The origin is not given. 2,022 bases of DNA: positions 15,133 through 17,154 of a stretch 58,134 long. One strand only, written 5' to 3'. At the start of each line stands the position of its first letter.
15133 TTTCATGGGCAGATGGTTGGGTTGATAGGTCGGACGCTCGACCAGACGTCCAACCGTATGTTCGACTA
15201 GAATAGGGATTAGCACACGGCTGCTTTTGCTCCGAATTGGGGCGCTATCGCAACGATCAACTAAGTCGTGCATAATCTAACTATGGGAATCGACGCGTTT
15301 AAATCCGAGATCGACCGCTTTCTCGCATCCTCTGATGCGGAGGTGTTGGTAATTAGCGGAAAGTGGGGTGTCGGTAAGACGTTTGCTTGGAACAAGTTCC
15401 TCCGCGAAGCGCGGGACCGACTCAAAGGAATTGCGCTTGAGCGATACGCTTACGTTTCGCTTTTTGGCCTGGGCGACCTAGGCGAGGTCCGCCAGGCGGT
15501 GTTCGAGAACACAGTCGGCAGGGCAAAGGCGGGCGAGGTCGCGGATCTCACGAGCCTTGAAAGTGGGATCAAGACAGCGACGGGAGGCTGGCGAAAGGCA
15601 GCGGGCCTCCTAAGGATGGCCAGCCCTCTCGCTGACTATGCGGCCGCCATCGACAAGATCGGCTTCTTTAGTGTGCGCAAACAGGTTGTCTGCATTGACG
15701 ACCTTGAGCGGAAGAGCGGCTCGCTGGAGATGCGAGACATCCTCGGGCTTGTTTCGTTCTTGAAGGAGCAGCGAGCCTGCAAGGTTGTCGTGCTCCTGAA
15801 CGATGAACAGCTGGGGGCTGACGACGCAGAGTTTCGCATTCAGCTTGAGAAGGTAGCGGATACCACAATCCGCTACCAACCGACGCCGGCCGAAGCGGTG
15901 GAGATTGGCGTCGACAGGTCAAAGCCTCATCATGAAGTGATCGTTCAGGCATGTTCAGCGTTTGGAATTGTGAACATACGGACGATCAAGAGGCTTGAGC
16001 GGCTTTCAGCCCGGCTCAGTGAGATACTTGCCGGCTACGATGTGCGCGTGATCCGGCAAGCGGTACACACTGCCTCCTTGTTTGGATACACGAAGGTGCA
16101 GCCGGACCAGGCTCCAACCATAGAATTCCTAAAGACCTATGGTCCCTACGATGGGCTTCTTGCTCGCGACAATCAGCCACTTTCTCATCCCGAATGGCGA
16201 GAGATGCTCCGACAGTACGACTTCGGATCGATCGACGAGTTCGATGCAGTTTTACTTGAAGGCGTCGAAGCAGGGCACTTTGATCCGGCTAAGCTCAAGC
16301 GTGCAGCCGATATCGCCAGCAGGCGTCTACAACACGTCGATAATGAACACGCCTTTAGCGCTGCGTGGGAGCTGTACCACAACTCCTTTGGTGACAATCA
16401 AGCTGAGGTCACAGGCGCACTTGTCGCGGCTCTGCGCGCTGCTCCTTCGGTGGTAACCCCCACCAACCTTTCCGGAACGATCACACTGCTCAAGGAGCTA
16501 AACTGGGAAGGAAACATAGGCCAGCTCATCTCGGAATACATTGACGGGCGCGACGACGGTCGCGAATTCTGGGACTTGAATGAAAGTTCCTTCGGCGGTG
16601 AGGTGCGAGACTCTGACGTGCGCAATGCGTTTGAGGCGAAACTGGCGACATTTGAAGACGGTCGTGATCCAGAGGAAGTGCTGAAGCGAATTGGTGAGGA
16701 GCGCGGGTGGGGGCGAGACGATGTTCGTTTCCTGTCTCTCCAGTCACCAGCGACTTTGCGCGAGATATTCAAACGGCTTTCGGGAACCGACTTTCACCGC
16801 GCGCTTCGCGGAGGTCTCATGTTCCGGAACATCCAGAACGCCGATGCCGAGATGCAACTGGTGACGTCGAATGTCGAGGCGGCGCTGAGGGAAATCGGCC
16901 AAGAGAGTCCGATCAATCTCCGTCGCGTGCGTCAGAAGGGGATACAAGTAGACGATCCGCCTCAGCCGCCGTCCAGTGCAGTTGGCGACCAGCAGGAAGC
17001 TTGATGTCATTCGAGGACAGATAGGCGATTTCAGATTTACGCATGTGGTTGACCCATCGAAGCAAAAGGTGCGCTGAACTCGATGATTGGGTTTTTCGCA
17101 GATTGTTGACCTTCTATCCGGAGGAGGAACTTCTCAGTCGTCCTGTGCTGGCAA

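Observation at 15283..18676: Candidate novel conflict module: soluble KAP NTPase, inactivated ImmA/IrrE-like protein and PIN-like (DUF4411-like) nuclease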

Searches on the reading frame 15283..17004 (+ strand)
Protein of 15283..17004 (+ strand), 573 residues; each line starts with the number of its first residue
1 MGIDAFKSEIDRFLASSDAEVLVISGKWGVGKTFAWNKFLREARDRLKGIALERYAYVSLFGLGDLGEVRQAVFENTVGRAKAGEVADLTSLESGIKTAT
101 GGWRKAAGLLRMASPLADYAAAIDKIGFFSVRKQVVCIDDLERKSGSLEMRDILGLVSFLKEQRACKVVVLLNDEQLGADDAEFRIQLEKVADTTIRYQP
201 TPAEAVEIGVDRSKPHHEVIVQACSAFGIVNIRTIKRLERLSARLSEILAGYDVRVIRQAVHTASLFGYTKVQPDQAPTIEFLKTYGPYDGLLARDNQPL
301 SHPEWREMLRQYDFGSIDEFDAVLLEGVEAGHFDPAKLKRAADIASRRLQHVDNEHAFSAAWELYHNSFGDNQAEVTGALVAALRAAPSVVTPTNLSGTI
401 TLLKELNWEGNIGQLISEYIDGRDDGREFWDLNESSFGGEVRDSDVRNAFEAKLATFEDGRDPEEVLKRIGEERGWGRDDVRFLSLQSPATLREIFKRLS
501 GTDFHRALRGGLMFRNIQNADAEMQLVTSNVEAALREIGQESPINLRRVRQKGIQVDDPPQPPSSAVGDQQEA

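Call 3: search_protein_families(library=pfam, proteins=[window:15283-17004:+], max_evalue=1)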
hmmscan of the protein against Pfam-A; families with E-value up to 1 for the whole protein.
window:15283-17004:+ (573 aa): 3 families
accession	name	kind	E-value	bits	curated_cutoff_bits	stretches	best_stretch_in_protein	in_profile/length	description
PF07693.20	KAP_NTPase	-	4.3e-06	26.6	20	1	18-177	19-195/293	KAP family P-loop domain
PF13401.12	AAA_22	-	0.0007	20.3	27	1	18-145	4-97/130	AAA domain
PF13191.12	AAA_16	-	0.01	16.8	32.6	1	16-142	21-142/167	AAA ATPase domain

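Call 4: search_protein_families(library=padloc, proteins=[window:15283-17004:+], max_evalue=1)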
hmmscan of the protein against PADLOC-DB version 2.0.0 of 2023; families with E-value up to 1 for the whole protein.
window:15283-17004:+ (573 aa): 3 families
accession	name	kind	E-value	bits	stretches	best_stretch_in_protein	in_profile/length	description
PDLC05031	PDC-S49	-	3.1e-20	70.5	1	23-207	28-205/624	-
PDLC05029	PDC-S49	-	7.8e-14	49.3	2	133-235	132-244/619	-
PDLC05030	PDC-S49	-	1.7e-06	25.1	2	22-72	23-76/629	-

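Call 5: search_protein_families(library=ncbifam, proteins=[window:15283-17004:+], max_evalue=1)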
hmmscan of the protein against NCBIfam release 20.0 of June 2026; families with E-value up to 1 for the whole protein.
window:15283-17004:+ (573 aa): 1 family
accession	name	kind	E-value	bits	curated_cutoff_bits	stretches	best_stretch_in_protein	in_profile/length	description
TIGR02928.1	TIGR02928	subfamily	0.042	12.7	181.3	1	3-48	24-69/366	orc1/cdc6 family replication initiation protein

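Call 32: find_homologous_proteins(query=window:15283-17004:+, max_evalue=0.001)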
Query window:15283-17004:+ (573 aa): 287 proteins with E <= 0.001 among 8000 candidates; the best 120 are listed.
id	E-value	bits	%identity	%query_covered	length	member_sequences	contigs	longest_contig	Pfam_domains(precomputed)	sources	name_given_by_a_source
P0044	0.0e+0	1189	93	100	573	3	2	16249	PF07693.21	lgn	-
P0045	1.6e-291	986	80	98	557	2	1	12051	PF07693.21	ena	-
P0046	2.3e-283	959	74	99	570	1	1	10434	PF07693.21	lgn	-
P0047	3.8e-219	747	58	98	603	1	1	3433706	-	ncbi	-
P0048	7.8e-203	693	57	98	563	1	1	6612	PF07693.21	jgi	jgi:hypothetical protein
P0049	2.9e-199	682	54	99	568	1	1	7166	PF07693.21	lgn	-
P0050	3.8e-194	665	55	97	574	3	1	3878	-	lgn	-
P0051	2.1e-190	652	53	98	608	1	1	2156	-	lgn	-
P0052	3.3e-190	652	53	97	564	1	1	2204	-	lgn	-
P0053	2.1e-186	639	52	98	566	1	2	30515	-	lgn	-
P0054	9.4e-184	630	52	98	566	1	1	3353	-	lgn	-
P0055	1.6e-183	630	52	98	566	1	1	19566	-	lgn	-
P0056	4.2e-183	628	51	98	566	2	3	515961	-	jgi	jgi:hypothetical protein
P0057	1.1e-182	627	51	98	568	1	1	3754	-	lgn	-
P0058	9.5e-182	624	51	99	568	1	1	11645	-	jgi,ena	-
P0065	1.1e-178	614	51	98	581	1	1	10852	PF07693.21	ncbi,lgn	-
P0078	1.4e-174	600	50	97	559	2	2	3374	PF07693.21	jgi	-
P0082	6.3e-174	598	50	97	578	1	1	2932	PF07693.21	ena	-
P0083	1.6e-173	597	50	97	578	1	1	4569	PF07693.21,PF13401.13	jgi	jgi:hypothetical protein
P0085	2.4e-172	593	48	97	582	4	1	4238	PF07693.21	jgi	jgi:hypothetical protein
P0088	7.8e-172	591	55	88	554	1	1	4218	PF07693.21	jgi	jgi:Cdc6-like AAA superfamily ATPase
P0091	1.3e-170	587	49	98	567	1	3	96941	PF07693.21,PF13401.13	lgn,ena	-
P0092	4.0e-170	585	50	96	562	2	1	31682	PF07693.21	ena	-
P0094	6.7e-169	581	50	97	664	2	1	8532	PF07693.21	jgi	jgi:KAP family P-loop domain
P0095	3.8e-168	579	48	98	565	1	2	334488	PF07693.21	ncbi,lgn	-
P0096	1.5e-167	577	48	99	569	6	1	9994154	PF07693.21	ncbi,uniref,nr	ncbi:P-loop NTPase fold protein [Bradyrhizobium sp. 6(2017)]|uniref:P-loop NTPase fold protein n=1 T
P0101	3.4e-164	566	49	97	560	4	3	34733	PF07693.21,PF13401.13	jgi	-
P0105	1.5e-158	547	48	97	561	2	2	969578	PF07693.21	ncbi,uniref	ncbi:hypothetical protein ACQR1I_12495 [Bradyrhizobium sp. HKCCYLS2038]|uniref:hypothetical protein 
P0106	1.1e-155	538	46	97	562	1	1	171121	PF07693.21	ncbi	ncbi:MAG: P-loop NTPase fold protein [Pseudomonadota bacterium]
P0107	5.3e-153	529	46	97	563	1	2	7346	PF07693.21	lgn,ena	-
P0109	2.3e-143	497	45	97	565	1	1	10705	PF07693.21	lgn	-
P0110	2.0e-142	494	43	98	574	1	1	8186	PF07693.21,PF13401.13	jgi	jgi:hypothetical protein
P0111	8.8e-142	492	42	99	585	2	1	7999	PF07693.21,PF13401.13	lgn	-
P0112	1.9e-141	491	43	96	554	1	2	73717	PF07693.21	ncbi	-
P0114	2.0e-138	481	42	99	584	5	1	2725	PF07693.21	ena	-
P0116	1.5e-135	471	45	96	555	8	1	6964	PF07693.21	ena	-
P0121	4.4e-130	453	43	96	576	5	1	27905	PF07693.21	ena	-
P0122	1.1e-127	445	39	95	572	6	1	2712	PF07693.21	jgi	-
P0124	1.4e-126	442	43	96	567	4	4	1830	PF07693.21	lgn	-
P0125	1.1e-125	439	40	97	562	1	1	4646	PF07693.21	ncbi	-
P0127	1.6e-125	438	39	98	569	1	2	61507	PF07693.21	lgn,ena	-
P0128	3.8e-125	437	40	98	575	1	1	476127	PF07693.21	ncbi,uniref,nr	ncbi:KAP family NTPase [Microvirga lenta]|uniref:KAP family NTPase n=1 Tax=Microvirga lenta TaxID=28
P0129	1.9e-124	435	40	97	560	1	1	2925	PF07693.21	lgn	-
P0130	3.9e-124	434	41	98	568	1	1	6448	PF07693.21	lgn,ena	-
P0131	4.0e-124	434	40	99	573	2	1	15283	PF07693.21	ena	-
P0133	1.4e-123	432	41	96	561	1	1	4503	PF07693.21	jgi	jgi:hypothetical protein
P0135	3.4e-123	430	39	97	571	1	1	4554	PF07693.21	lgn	-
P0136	4.1e-123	430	40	97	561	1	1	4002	PF07693.21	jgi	jgi:hypothetical protein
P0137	5.7e-123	430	39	97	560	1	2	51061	PF07693.21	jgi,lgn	jgi:hypothetical protein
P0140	1.3e-121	425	40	97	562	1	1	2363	PF07693.21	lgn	-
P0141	1.0e-120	422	38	97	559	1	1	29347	PF07693.21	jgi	jgi:hypothetical protein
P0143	3.5e-120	421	39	99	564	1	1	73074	PF07693.21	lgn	-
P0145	7.2e-120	420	38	99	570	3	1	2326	PF07693.21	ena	-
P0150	2.0e-118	415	39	98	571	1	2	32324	PF07693.21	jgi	jgi:hypothetical protein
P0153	6.5e-118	413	37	97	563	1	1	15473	PF07693.21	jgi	jgi:hypothetical protein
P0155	1.1e-117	412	38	97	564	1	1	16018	PF07693.21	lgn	-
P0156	5.3e-117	410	49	66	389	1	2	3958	PF07693.21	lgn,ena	-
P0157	1.9e-116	408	37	98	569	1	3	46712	PF07693.21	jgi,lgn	jgi:hypothetical protein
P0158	4.1e-116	407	40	96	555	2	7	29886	PF07693.21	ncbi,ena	-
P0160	1.9e-115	405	38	96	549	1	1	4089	PF07693.21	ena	-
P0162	4.9e-115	404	39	97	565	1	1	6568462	PF07693.21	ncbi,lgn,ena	-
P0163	3.5e-114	401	39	99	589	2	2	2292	PF07693.21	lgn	-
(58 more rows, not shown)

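Call 33: find_encoding_contigs(protein=P0044, flank=10000, max_places=3)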
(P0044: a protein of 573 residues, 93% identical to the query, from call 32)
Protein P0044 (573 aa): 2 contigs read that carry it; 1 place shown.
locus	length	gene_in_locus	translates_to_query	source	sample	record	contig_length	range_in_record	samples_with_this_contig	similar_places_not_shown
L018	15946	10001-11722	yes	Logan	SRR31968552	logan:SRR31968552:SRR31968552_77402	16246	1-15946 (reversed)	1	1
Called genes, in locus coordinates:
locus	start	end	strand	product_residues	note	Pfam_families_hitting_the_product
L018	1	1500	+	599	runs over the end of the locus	?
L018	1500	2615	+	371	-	PF00512:HisKA, PF02518:HATPase_c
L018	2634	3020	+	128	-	PF00072:Response_reg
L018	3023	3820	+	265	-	-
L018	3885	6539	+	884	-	PF02463:SMC_N (faint), PF13191:AAA_16 (faint), PF13481:AAA_25 (faint), PF13555:AAA_29 (faint), PF00005:ABC_tran (faint), PF13304:AAA_21 (faint), PF17760:UvrA_inter, PF00684:DnaJ_CXXCXGXG (faint)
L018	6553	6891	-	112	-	-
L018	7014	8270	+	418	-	PF02151:UVR (weak), PF08459:UvrC_RNaseH_dom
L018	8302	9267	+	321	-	PF01820:Dala_Dala_lig_N, PF07478:Dala_Dala_lig_C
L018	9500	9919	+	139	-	-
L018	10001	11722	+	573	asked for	PF07693:KAP_NTPase (faint)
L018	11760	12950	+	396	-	-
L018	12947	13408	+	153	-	-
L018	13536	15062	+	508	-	-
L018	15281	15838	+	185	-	PF00561:Abhydrolase_1 (faint), PF06821:Ser_hydrolase, PF12697:Abhydrolase_6 (faint)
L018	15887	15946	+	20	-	?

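Call 34: find_encoding_contigs(protein=P0045, flank=10000, max_places=3)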
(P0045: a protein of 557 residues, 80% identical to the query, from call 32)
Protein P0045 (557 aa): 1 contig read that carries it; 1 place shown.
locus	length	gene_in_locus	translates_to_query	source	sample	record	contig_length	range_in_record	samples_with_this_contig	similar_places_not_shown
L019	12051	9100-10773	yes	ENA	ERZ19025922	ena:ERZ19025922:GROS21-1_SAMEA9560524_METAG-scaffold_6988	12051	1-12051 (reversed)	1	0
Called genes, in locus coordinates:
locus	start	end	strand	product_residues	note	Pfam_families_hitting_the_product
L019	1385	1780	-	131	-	-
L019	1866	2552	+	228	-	-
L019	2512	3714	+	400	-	-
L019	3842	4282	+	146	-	PF12728:HTH_17 (weak)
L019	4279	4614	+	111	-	-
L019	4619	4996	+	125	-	-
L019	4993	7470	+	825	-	PF19898:DUF6371 (weak), PF06048:DUF927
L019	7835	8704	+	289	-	-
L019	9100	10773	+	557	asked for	PF07693:KAP_NTPase (faint)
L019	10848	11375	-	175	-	-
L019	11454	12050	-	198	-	?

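Call 53: find_related_loci(query=A3, collection=genome_contigs, flank=6000)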
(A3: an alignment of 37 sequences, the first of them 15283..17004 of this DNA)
Query A3 (573 aa) in genome_contigs; peptide patterns used: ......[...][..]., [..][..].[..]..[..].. (x = any residue, [..] = any of these).
498 stretches matched a pattern; 473 encode a relative of the query (tblastn E <= 1e-3); the best 80 are kept; 80 distinct loci.
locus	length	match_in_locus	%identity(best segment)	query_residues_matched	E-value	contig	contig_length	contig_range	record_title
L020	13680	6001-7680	58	1-563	0e+0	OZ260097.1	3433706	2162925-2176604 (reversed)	MAG: Caulobacteraceae bacterium isolate NI882-mx-bin10 genome assembly, chromosome: 1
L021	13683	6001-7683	52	1-556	0e+0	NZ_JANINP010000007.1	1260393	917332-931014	MAG: Sphingomonas sp. isolate Bin.002_Pasture NODE_5_length_1260393_cov_17.257433, whole genome shotgun sequence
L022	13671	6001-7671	48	1-559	8e-177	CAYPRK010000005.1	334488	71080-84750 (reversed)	MAG TPA_asm: uncultured Novosphingobium sp. isolate binchicken_co284_5 genome assembly, contig: NODE_36_length_334488_co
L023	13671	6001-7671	50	1-558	3e-170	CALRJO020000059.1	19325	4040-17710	MAG: Brevundimonas vancanneytii isolate JJ-HEJT-55-5-mx-bin530 genome assembly, contig: JJ-R213-45-C460, whole genome sh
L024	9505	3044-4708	48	1-553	1e-167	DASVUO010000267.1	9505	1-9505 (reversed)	MAG TPA_asm: Allosphingosinicella sp. isolate SMAG_U3319 k141_204385, whole genome shotgun sequence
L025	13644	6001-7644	43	4-551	1e-146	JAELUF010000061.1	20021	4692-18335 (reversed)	Brevundimonas sp. ASV9 NODE_61_length_20021_cov_33.476676, whole genome shotgun sequence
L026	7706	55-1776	42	1-572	4e-138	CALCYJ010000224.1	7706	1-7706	MAG TPA_asm: uncultured Rhodospirillales bacterium isolate ERR1654126_bin.17_CONCOCT_v1.1_MAG genome assembly, contig: E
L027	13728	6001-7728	41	1-565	1e-136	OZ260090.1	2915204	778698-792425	MAG: Caulobacteraceae bacterium isolate K1855-mx-bin04 genome assembly, chromosome: 1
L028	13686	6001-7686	38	1-560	8e-132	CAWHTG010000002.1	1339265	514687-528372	MAG: uncultured Acidobacteriota bacterium isolate MFD03346.bin.1.6 genome assembly, contig: contig_15601, whole genome s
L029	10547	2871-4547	40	1-558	2e-129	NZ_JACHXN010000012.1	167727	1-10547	Phyllobacterium trifolii strain CECT 7015 Ga0372396_12, whole genome shotgun sequence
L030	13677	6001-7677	40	1-559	2e-129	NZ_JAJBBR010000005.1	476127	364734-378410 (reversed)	Microvirga lenta strain SM9 Scaffold2_1, whole genome shotgun sequence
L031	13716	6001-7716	37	1-565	1e-127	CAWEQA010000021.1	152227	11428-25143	MAG: uncultured Acidobacteriaceae bacterium isolate MFD01872.bin.2.64 genome assembly, contig: contig_77640, whole genom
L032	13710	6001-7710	39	1-569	6e-128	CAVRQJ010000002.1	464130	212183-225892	MAG: uncultured Alphaproteobacteria bacterium isolate MFD04540.bin.1.19 genome assembly, contig: contig_1809, whole geno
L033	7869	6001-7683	39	1-556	8e-125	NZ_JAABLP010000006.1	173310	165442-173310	Pannonibacter tanglangensis strain XCT-34 XCT34_ctg006, whole genome shotgun sequence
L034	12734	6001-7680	40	1-554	1e-123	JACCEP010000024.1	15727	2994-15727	Alcaligenaceae bacterium strain CGII-56 NODE_24_length_15727_cov_63.173333, whole genome shotgun sequence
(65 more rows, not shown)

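Call 72: search_dna_similar(query=window:15283-17004:+, collection=plasmids, mode=protein, max_evalue=1e-10, max_rows=12)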
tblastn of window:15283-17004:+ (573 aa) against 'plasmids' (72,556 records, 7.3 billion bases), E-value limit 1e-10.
Records with a match: 124; places in all: 127; records where one place covers at least 80% of the query: 47.
Best place of each record, by identity: <60% 124.
By first word of the organism name: Klebsiella 72; Escherichia 21; Legionella 5; Rhizobium 4; Sinorhizobium 4; Agrobacterium 2; Cupriavidus 2; Salmonella 2; Citrobacter 2; Burkholderia 2; and 7 more.
By predicted mobility (MOB-suite, as given by PLSDB): non-mobilizable 108; conjugative 12; mobilizable 4.
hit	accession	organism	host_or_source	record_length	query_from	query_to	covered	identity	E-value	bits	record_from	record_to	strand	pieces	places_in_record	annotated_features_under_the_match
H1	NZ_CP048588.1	Agrobacterium pusense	walnut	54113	1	556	97%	39.0%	3e-112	375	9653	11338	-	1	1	KAP family NTPase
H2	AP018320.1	Nostoc sp. HK-01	-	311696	1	557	97%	34.0%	2e-100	341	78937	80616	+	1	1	KAP P-loop domain protein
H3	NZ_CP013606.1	Rhizobium sp. N731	Phaseolus vulgaris,Whole ...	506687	1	551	96%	31.5%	3e-77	273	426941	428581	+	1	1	hypothetical protein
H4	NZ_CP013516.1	Rhizobium sp. N1314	Phaseolus vulgaris,Whole ...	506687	1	551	96%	31.5%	3e-77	273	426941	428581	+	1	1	hypothetical protein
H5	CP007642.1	Rhizobium etli bv. phaseoli str. IE4803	Phaseolus vulgaris,whole organism,nodule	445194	1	551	96%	31.2%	3e-76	271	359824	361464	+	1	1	hypothetical protein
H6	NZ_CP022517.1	Pantoea vagans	masson pine,cell culture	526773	9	549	94%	31.6%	3e-84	294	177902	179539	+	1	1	hypothetical protein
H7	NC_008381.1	Rhizobium johnstonii 3841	-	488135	1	554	97%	30.7%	3e-76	270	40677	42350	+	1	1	hypothetical protein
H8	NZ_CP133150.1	Sinorhizobium chiapasense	Acaciella angustissima,cell culture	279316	1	572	100%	29.6%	5e-57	214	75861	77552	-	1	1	hypothetical protein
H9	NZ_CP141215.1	Sinorhizobium meliloti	alfalfa,Isolate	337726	1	572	100%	29.2%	2e-56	212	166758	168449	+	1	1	hypothetical protein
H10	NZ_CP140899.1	Sinorhizobium medicae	Medicago lupulina,whole organism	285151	1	376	66%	38.7%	7e-37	285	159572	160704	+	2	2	hypothetical protein (x2)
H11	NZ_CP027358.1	Escherichia coli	Homo sapiens,stool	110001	3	549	95%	26.4%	4e-31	137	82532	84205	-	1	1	P-loop NTPase fold protein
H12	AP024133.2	Escherichia coli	Homo sapiens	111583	3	549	95%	26.4%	4e-31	137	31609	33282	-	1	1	hypothetical protein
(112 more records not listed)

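Call 73: get_annotated_region(hit=H1, flank=5000)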
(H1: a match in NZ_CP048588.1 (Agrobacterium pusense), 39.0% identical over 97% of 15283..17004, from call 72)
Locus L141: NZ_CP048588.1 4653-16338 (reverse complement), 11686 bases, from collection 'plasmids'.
description: Agrobacterium pusense strain CC001 plasmid pAt2, complete sequence
organism: Agrobacterium pusense (NCBI taxid 648995)
taxonomy: Bacteria; Pseudomonadota; Alphaproteobacteria; Hyphomicrobiales; Rhizobiaceae; Agrobacterium; Agrobacterium pusense
host: -; source: walnut; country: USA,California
typing (MOB-suite, as given by PLSDB): non-mobilizable; mating-pair formation MPF_T
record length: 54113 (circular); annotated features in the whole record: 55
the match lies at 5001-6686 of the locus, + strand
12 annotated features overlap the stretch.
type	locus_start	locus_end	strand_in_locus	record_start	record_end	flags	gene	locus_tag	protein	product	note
CDS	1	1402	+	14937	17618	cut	-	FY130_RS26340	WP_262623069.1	LPD7 domain-containing protein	-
CDS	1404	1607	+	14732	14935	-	-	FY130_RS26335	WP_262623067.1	hypothetical protein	-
CDS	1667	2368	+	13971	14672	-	-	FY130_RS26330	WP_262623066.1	hypothetical protein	-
CDS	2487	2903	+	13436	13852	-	-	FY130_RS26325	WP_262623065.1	NUDIX domain-containing protein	-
CDS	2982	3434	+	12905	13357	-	-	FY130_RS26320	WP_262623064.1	NUDIX domain-containing protein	-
CDS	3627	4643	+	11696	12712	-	-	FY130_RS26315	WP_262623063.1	hypothetical protein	-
CDS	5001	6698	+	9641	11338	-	-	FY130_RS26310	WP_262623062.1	KAP family NTPase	-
CDS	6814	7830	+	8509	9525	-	-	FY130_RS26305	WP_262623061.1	toll/interleukin-1 receptor domain-containing protein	GO:0007165 - signal transduction [Evidence IEA]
CDS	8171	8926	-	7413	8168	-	-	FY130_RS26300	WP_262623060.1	ImuA family protein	-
CDS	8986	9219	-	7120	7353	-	-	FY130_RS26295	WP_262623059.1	hypothetical protein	-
CDS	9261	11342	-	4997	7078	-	-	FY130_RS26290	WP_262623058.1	type IV secretory system conjugative DNA transfer family protein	-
CDS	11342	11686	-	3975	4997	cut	virB11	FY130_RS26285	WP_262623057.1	P-type DNA transfer ATPase VirB11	GO:0044097 - secretion by the type IV secretion system [Evidence IEA]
